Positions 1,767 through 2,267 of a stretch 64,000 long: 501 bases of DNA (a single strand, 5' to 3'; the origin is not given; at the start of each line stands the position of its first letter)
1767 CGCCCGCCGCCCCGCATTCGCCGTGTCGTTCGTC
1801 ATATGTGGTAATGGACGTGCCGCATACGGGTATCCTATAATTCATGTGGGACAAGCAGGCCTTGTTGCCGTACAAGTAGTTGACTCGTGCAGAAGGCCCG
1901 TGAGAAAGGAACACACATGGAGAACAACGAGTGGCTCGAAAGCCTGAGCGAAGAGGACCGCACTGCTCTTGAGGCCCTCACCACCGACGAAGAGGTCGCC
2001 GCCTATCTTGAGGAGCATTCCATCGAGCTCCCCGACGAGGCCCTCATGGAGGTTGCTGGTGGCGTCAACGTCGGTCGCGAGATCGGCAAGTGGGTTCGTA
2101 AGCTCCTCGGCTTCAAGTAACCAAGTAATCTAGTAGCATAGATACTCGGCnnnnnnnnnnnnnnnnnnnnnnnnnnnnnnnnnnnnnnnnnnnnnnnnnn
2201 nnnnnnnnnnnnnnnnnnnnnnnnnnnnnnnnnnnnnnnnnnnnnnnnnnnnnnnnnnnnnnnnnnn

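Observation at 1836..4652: Nif11-like double-glycine leader peptide with an 18-aa cationic core, followed by a hairpin and two paralogous CmpB/DUF1113 membrane proteins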

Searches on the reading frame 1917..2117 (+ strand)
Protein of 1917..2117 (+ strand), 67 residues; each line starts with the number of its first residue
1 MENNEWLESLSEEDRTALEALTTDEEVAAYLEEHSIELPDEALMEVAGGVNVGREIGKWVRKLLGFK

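Call 3: search_protein_families(library=pfam, proteins=[window:1917-2117:+], max_evalue=1)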
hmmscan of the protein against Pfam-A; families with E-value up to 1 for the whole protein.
seq(67 aa): 0 families

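Call 4: search_protein_families(library=ncbifam, proteins=[window:1917-2117:+], max_evalue=1)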
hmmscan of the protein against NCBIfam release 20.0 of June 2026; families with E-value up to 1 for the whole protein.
seq(67 aa): 1 family
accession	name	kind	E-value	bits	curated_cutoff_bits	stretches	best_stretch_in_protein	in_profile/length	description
NF003049.0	PRK03963.1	equivalog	0.093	12.6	225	1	2-61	98-157/198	V-type ATP synthase subunit E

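Call 6: find_homologous_proteins(query=window:1917-2117:+, max_evalue=10)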
Query seq(67 aa) (67 aa): 1 proteins with E <= 10 among 1 candidates.
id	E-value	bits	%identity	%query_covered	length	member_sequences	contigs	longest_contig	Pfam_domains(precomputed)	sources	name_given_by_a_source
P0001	1.5e-34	134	99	100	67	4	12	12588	-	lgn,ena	-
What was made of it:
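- Tried and rejected: A single-sequence search of 5.8 billion proteins found only the peptide's own 90% cluster (call 6).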

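Call 9: find_encoding_contigs(protein=P0001, flank=10000, max_places=10)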
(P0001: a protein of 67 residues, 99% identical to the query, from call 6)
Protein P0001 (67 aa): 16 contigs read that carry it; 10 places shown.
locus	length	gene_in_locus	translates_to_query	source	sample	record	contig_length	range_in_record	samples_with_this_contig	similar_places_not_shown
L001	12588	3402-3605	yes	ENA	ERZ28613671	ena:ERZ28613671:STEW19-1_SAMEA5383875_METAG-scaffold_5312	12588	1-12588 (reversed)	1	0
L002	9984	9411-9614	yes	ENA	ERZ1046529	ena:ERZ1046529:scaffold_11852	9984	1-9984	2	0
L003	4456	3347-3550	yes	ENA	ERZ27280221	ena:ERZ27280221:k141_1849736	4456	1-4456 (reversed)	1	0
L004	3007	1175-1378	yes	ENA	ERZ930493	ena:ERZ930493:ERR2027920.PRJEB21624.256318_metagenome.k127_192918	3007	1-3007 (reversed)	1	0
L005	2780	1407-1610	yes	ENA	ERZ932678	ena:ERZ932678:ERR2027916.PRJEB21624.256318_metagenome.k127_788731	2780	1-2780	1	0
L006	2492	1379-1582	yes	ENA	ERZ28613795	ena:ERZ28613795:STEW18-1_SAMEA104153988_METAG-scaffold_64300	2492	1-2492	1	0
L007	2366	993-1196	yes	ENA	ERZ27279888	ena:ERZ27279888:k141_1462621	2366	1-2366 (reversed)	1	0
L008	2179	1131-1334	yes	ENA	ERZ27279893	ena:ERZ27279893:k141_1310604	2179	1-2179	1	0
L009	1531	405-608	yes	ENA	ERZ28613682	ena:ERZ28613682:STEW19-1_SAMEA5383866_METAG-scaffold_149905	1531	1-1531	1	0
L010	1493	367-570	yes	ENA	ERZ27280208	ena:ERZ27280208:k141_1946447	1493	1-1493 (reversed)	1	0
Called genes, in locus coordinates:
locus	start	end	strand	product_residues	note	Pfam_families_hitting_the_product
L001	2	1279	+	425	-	?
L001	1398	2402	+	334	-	PF08032:SpoU_sub_bind, PF00588:SpoU_methylase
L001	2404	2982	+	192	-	PF05991:NYN_YacP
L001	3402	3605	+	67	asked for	-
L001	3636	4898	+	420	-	PF06541:ABC_trans_CmpB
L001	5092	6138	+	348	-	PF06541:ABC_trans_CmpB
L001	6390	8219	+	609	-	PF10110:GPDPase_memb, PF03009:GDPD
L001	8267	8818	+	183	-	PF00293:NUDIX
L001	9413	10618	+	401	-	PF00009:GTP_EFTU, PF22042:EF-G_D2 (faint), PF03144:GTP_EFTU_D2, PF03143:GTP_EFTU_D3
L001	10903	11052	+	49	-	PF00471:Ribosomal_L33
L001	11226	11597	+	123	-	PF00584:SecE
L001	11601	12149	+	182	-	PF02357:NusG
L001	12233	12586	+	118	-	?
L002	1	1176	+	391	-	?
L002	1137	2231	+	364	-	PF07724:AAA_2, PF00004:AAA, PF07728:AAA_5, PF10431:ClpB_D2-small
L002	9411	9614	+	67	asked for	-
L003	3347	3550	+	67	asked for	-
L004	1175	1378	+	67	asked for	-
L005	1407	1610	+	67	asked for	-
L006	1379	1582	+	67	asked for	-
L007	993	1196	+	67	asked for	-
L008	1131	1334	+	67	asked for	-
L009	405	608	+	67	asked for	-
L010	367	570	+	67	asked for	-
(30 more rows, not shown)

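Call 10: list_cluster_members(proteins=[P0001, window:1917-2117:+])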
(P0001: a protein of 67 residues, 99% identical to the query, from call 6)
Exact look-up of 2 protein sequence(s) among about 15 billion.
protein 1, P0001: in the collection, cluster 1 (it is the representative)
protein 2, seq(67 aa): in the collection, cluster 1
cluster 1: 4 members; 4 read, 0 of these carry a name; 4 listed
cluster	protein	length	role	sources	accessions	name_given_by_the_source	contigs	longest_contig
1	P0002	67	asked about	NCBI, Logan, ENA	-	-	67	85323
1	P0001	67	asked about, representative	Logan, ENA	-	-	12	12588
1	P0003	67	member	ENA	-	-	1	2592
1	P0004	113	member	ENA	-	-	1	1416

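Call 39: find_homologous_proteins(query=A3, max_evalue=10)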
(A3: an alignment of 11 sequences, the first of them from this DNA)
Query A3 (11 sequences) (67 aa, profile of the alignment): 361 proteins with E <= 10 among 5667 candidates; the best 120 are listed.
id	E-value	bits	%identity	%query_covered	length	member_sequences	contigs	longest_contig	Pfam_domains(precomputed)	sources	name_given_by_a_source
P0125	7.0e-29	117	40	87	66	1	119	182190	-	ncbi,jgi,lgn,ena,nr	ncbi:MAG: hypothetical protein IJ203_08695 [Atopobiaceae bacterium]|jgi:hypothetical protein|nr:hypo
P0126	1.1e-28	117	40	87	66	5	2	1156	-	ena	-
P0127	4.3e-28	115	38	87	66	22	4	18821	-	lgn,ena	-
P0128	6.6e-28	114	37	88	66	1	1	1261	-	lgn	-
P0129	6.8e-28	114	40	87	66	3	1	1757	-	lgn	-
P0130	9.5e-28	114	39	88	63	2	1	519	-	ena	-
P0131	2.1e-27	112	40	87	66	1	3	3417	-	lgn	-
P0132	2.1e-27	112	38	87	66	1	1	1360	-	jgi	jgi:hypothetical protein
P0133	2.3e-27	112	40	87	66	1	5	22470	-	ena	-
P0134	3.2e-27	112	34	87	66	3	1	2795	-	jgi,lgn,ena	jgi:hypothetical protein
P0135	3.5e-26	109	38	87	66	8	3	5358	-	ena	-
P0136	1.1e-22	97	45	49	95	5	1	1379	-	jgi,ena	jgi:hypothetical protein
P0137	5.2e-22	95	42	46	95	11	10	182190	-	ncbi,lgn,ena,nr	ncbi:MAG: hypothetical protein IJ203_08675 [Atopobiaceae bacterium]|nr:hypothetical protein [Atopobi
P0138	4.6e-21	92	53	51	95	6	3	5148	-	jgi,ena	-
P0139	1.5e-20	91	35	78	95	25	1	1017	-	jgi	jgi:hypothetical protein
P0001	3.6e-20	89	99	100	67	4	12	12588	-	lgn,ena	-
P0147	3.7e-11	60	-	-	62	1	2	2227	PF07862.17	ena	-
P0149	6.0e-11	60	36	66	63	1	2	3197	PF07862.17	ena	-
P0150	9.4e-11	59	47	64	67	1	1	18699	-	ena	-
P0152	1.3e-10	59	44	64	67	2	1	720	PF07862.17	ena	-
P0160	5.9e-10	57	25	76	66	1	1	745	PF07862.17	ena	-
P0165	8.4e-10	56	46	75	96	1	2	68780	-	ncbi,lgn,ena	-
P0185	2.6e-9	54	25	76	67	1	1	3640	PF07862.17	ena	-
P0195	4.1e-9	54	25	76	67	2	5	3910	PF07862.17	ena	-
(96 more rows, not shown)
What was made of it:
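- On Nif11-like leader peptide family (TIGR03798 / PF07862): The profile of 11 family members hits PF07862-annotated peptides at E of 4e-11 to 6e-10 in 5.8 billion proteins (call 39).
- The family profile reaches PF07862-annotated peptides at E of 4e-11 to 6e-10 (call 39).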

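Call 42: find_encoding_contigs(protein=P0165, flank=8000, max_places=1)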
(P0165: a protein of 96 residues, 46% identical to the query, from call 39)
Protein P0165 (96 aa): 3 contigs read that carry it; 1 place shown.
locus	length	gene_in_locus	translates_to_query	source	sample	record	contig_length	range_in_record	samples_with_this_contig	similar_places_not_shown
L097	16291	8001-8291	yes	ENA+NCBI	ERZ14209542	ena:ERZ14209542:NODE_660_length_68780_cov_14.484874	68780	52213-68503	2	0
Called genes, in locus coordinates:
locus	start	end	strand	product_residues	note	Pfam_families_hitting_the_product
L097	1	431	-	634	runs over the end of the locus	PF14501:HATPase_c_5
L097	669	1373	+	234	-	PF00072:Response_reg, PF04397:LytTR (weak)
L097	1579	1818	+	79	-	-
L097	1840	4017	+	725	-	PF03412:Peptidase_C39, PF00664:ABC_membrane, PF00005:ABC_tran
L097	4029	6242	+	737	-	PF00664:ABC_membrane, PF00005:ABC_tran, PF02463:SMC_N (faint)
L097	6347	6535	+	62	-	-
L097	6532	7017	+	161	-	PF04542:Sigma70_r2, PF08281:Sigma70_r4_2, PF04545:Sigma70_r4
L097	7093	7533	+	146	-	-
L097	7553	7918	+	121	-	-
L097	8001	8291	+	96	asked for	-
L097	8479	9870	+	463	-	PF04055:Radical_SAM, PF13353:Fer4_12 (weak)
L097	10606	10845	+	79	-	-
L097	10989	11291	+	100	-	PF01740:STAS, PF13466:STAS_2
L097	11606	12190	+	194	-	-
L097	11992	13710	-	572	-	PF00328:His_Phos_2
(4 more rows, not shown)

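Call 43: find_encoding_contigs(protein=P0150, flank=8000, max_places=1)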
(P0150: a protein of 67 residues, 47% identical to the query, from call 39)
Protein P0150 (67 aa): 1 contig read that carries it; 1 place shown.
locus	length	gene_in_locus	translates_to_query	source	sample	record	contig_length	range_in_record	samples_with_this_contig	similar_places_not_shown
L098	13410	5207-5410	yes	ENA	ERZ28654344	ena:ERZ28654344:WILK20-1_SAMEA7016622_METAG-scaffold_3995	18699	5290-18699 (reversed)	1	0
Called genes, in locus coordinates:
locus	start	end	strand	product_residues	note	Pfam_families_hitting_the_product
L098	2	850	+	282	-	?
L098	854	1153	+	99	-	PF01740:STAS, PF13466:STAS_2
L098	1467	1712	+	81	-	-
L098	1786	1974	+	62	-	-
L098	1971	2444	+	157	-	PF07638:Sigma70_ECF (faint), PF04542:Sigma70_r2, PF08281:Sigma70_r4_2, PF04545:Sigma70_r4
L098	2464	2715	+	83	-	-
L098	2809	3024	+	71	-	-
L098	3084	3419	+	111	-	-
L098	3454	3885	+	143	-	-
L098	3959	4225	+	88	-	-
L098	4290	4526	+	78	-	-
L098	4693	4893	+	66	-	-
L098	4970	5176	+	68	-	-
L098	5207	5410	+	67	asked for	-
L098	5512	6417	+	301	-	-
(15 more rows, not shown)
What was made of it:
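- On Nif11-like leader peptide family (TIGR03798 / PF07862): Firmicutes relatives of the leader do have rSAM enzymes and many precursors (calls 42, 43).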

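Call 51: find_encoding_contigs(protein=P0002, flank=1000, max_places=6)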
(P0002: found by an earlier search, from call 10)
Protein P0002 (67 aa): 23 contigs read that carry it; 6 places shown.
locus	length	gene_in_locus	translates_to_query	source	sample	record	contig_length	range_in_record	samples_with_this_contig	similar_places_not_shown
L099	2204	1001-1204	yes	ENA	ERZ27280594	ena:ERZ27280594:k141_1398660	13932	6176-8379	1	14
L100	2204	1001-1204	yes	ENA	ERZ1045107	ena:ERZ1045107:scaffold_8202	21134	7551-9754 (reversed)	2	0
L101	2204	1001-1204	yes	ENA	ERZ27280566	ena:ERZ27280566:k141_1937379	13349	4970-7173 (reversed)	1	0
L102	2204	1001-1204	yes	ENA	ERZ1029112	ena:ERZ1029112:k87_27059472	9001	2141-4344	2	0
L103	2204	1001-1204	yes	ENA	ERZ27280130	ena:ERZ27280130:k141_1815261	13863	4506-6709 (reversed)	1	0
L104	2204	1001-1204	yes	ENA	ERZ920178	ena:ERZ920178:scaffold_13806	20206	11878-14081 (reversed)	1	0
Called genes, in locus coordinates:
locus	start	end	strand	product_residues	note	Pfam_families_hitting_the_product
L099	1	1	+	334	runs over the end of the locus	PF08032:SpoU_sub_bind, PF00588:SpoU_methylase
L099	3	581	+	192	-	PF05991:NYN_YacP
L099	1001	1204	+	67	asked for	-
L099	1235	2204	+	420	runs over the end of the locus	PF06541:ABC_trans_CmpB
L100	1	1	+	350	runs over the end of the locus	PF08032:SpoU_sub_bind, PF00588:SpoU_methylase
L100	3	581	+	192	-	PF05991:NYN_YacP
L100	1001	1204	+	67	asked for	-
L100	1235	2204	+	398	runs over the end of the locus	PF06541:ABC_trans_CmpB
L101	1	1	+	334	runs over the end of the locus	PF08032:SpoU_sub_bind, PF00588:SpoU_methylase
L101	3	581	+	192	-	PF05991:NYN_YacP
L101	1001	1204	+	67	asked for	-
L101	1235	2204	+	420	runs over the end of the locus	PF06541:ABC_trans_CmpB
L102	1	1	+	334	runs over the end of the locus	PF08032:SpoU_sub_bind, PF00588:SpoU_methylase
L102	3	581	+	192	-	PF05991:NYN_YacP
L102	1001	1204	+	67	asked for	-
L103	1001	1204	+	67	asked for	-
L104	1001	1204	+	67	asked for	-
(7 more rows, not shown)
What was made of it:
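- The exact peptide was seen in about 120 metagenome blocks, always in the same context (call 51).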

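Call 55: search_protein_families(library=pfam, alignment_id=A4, max_evalue=0.01)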
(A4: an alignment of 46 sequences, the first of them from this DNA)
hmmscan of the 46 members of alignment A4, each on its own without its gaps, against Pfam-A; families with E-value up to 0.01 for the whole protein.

A. member 1, seq(67 aa): 0 families

B. families by the number of members that match (of 46 scanned): 8 families
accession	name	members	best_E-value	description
PF07862.16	Nif11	12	5.5e-07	Nif11 domain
PF07813.17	LTXXQ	10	0.00025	LTXXQ motif family protein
PF06221.18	zf-C2HC5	1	0.00032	Putative zinc finger motif, C2HC5-type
PF13248.11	Zn_ribbon_3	1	0.00067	zinc-ribbon domain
PF09297.16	Zn_ribbon_NUD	1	0.001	NADH pyrophosphatase zinc ribbon domain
PF12773.13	DZR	1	0.0034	Double zinc ribbon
PF03119.21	DNA_ligase_ZBD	1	0.0041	NAD-dependent DNA ligase C4 zinc finger domain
PF03047.20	ComC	1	0.006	COMC family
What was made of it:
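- On ComC/BlpC-type peptide pheromone: Only 1 of 46 superfamily members touches PF03047, at E = 0.006 (call 55).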

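Call 56: search_protein_families(library=ncbifam, alignment_id=A4, max_evalue=0.01)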
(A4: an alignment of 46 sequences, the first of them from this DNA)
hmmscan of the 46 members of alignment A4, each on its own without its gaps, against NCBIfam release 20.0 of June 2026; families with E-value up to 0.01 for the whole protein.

A. member 1, seq(67 aa): 0 families

B. families by the number of members that match (of 46 scanned): 14 families
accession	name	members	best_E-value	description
TIGR03798.1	leader_Nif11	16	3.2e-06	Nif11-like leader peptide family RiPP precursor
NF038167.1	cyan_ocin_like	12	0.00028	CTB family bacteriocin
TIGR03793.1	leader_NHLP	10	0.0027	NHLP leader peptide family RiPP precursor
NF038399.1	NH_RiPP_Os17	8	0.00062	Os1348 family NHLP clan protein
NF010317.0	PRK13754.1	1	7.9e-05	fertility inhibition protein FinO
NF033456.1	RiPP_CCRG-2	1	0.002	CCRG-2 family RiPP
NF001607.0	PRK00398.1-4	1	0.0022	DNA-directed RNA polymerase subunit P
NF041913.1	HVO_2142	1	0.003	HVO_2142 family zinc finger protein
NF038153.1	lant_leader_L1a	1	0.0047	class I lanthipeptide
TIGR03949.1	bact_IIb_cerein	1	0.0054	class IIb bacteriocin, lactobin A/cerein 7B family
NF001638.0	PRK00418.1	1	0.0075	DNA gyrase inhibitor YacG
NF049953.1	ribbon_DG_selen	1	0.0075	zinc ribbon-containing (seleno)protein DG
NF049931.1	GlyBetbindOsmF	1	0.0087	glycine betaine ABC transporter substrate-binding protein OsmF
NF001604.0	PRK00398.1-1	1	0.0094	DNA-directed RNA polymerase subunit P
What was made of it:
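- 1917..2063 (+): Leader part of the precursor: 49 aa, net charge -15, ending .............. Profile homology links it to Nif11-type leaders (calls 39, 55, 56).
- On Nif11-like leader peptide family (TIGR03798 / PF07862): Of 46 linked sequences, 16 match TIGR03798 (best 3.2e-6) and 12 match PF07862 (best 5.5e-7) (calls 55, 56).
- Closest known: Nif11-derived leader peptides. Same: Profile-level homology links it to PF07862/TIGR03798 members (calls 39, 55, 56).
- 16 of 46 members hit TIGR03798 and 12 of 46 hit PF07862 (calls 55, 56).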

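Call 61: find_related_loci(query=A5, collection=metagenome_contigs, flank=7000)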
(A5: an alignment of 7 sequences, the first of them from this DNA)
Query A5 (67 aa) in metagenome_contigs; peptide patterns used: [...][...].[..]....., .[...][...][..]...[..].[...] (x = any residue, [..] = any of these).
198 stretches matched a pattern; 13 encode a relative of the query (tblastn E <= 1e-3); 13 distinct loci.
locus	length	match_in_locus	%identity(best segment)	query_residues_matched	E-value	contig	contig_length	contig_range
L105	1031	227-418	49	1-65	1e-14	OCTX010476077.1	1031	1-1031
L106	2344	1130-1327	43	1-67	2e-14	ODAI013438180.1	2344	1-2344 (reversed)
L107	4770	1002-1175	40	7-64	2e-9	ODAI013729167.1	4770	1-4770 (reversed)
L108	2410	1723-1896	36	7-64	2e-9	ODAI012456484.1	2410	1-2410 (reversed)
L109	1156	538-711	40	7-64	6e-9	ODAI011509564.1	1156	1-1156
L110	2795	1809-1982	34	7-64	7e-8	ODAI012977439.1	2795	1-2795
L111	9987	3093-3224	43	7-50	3e-7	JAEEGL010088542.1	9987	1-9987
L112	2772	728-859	43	7-50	3e-7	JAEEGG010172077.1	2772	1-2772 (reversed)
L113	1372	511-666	38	8-59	1e-6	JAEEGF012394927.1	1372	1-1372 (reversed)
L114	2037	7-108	50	31-64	3e-6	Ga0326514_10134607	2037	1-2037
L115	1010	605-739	42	8-52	1e-5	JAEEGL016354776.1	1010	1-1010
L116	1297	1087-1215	42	8-50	2e-5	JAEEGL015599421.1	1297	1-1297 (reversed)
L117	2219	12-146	40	5-49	3e-5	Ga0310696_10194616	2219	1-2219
